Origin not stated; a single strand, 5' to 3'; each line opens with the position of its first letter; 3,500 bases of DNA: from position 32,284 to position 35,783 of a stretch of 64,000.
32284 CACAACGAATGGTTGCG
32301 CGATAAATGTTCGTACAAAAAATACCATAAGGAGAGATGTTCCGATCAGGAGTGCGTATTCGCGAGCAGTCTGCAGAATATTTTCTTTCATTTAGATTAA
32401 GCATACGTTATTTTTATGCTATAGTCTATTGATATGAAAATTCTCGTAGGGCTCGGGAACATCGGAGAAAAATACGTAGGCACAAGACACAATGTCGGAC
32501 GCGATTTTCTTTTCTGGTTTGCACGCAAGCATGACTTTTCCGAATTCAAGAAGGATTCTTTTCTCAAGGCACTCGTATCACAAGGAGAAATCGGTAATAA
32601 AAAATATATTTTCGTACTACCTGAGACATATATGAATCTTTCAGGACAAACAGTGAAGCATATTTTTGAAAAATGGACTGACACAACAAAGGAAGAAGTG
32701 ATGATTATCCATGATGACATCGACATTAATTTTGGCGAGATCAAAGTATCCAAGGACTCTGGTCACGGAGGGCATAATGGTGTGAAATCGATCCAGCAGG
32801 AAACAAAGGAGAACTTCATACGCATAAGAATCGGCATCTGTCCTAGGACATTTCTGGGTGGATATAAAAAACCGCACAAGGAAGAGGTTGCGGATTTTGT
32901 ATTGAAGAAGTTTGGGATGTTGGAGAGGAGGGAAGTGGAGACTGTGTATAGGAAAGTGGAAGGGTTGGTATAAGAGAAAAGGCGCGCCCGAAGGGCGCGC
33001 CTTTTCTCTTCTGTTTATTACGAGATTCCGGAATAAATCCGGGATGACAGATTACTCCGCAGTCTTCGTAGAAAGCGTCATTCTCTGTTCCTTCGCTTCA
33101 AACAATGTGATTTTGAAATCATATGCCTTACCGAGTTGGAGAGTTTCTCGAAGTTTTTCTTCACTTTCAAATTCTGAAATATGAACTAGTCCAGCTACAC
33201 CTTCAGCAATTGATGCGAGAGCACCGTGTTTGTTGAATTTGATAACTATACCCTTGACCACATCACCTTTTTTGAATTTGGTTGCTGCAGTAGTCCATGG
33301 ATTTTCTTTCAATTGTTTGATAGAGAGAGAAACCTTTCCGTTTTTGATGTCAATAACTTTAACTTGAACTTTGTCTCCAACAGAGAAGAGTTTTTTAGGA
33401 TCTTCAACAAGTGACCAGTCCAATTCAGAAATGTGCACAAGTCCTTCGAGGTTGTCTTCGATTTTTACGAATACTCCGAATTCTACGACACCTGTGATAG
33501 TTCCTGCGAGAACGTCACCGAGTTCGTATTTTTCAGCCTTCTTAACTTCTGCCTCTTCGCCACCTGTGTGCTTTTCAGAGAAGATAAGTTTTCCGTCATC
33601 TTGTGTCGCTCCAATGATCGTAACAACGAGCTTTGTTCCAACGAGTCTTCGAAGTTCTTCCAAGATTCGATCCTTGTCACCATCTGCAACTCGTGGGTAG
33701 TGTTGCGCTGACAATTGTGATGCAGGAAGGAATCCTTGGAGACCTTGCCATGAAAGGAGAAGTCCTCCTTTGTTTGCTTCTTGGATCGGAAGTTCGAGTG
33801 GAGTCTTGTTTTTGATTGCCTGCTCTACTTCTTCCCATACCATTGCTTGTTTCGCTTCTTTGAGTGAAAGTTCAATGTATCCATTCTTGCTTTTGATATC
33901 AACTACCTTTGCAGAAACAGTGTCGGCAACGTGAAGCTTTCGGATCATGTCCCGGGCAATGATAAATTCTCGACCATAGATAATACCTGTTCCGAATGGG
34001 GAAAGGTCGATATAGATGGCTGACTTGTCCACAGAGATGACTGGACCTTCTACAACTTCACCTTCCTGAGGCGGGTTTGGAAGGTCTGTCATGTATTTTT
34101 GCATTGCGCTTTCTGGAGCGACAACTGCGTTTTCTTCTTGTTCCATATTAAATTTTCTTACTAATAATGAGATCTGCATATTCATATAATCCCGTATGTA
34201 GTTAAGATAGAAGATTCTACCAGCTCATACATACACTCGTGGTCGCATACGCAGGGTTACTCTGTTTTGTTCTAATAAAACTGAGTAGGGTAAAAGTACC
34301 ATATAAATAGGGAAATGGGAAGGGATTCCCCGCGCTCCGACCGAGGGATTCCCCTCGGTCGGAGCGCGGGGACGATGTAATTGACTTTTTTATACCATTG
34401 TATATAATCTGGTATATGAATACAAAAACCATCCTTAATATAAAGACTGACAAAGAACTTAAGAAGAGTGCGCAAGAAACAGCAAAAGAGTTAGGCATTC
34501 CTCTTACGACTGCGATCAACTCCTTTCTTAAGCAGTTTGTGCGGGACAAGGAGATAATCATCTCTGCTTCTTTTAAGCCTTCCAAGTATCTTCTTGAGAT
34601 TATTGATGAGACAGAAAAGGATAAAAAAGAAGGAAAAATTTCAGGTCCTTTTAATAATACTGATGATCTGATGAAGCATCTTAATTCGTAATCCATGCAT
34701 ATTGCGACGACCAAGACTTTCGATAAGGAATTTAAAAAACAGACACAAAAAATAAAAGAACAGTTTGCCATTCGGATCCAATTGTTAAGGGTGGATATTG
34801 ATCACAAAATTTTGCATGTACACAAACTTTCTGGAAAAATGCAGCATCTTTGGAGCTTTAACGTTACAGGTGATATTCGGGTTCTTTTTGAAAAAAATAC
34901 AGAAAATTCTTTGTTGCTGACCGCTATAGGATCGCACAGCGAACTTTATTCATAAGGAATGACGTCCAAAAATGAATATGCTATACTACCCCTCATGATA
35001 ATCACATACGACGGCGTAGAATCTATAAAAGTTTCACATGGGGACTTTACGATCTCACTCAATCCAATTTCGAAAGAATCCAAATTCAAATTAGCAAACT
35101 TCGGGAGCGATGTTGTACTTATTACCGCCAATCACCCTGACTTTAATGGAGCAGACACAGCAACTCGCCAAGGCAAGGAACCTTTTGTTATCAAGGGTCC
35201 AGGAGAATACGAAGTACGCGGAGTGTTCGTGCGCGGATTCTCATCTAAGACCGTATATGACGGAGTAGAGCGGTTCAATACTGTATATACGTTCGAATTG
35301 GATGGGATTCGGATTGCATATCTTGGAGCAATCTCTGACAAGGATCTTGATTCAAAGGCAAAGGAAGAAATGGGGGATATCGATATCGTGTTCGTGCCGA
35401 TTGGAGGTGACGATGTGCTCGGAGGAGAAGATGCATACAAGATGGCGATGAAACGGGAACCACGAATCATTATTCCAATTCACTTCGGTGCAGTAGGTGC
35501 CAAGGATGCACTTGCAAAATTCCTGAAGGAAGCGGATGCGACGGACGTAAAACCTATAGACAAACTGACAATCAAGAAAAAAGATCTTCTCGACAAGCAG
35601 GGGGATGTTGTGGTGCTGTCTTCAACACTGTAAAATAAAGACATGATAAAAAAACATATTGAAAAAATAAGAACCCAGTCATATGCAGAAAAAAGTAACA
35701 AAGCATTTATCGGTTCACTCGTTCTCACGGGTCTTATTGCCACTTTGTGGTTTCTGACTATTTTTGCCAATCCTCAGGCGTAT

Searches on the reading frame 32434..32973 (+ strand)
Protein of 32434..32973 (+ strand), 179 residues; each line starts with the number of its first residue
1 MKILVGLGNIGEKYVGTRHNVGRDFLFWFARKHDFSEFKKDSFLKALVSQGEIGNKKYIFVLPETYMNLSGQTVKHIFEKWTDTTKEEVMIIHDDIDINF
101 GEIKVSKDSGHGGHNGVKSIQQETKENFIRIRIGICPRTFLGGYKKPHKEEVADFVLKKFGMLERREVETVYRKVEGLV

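Call 18: search_protein_families(library=pfam, proteins=[window:32434-32973:+], max_evalue=0.001)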
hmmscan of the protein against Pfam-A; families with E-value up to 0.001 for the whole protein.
window:32434-32973:+ (179 aa): 1 family
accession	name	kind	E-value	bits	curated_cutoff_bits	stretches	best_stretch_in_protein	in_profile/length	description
PF01195.25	Pept_tRNA_hydro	-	3.2e-46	157.9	27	1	3-175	1-163/183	Peptidyl-tRNA hydrolase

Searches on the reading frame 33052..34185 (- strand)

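Call 18: search_protein_families(library=pfam, proteins=[window:33052-34185:-], max_evalue=0.001)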
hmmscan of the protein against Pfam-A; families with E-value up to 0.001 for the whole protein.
window:33052-34185:- (377 aa): 5 families
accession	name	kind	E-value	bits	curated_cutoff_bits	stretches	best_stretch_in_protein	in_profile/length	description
PF00575.29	S1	-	7.3e-44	148.5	22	3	219-290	1-74/74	S1 RNA binding domain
PF23459.1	S1_RRP5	-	4.9e-12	46.7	27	1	223-286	4-67/72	RRP5 S1 domain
PF21710.3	Spt6_S1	-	5.5e-09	36.6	27.5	0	302-374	12-87/91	Spt6, S1/OB domain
PF21543.3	CvfB_2nd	-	3.5e-05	24.1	27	0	237-290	28-75/76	Virulence regulatory factor CvfB, second domain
PF17092.11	PCB_OB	-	0.0005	21.3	27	0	27-83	17-73/111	Penicillin-binding protein OB-like domain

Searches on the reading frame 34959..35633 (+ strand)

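Call 19: search_protein_families(library=pfam, proteins=[window:34959-35633:+], max_evalue=0.001)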
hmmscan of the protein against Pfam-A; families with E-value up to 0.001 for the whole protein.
window:34959-35633:+ (224 aa): 2 families
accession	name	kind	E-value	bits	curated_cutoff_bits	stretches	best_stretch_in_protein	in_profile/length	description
PF13483.12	Lactamase_B_3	-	2.8e-27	96.1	24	1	15-175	2-160/160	Beta-lactamase superfamily domain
PF12706.13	Lactamase_B_2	-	0.0005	20.2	27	0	75-176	95-200/200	Beta-lactamase superfamily domain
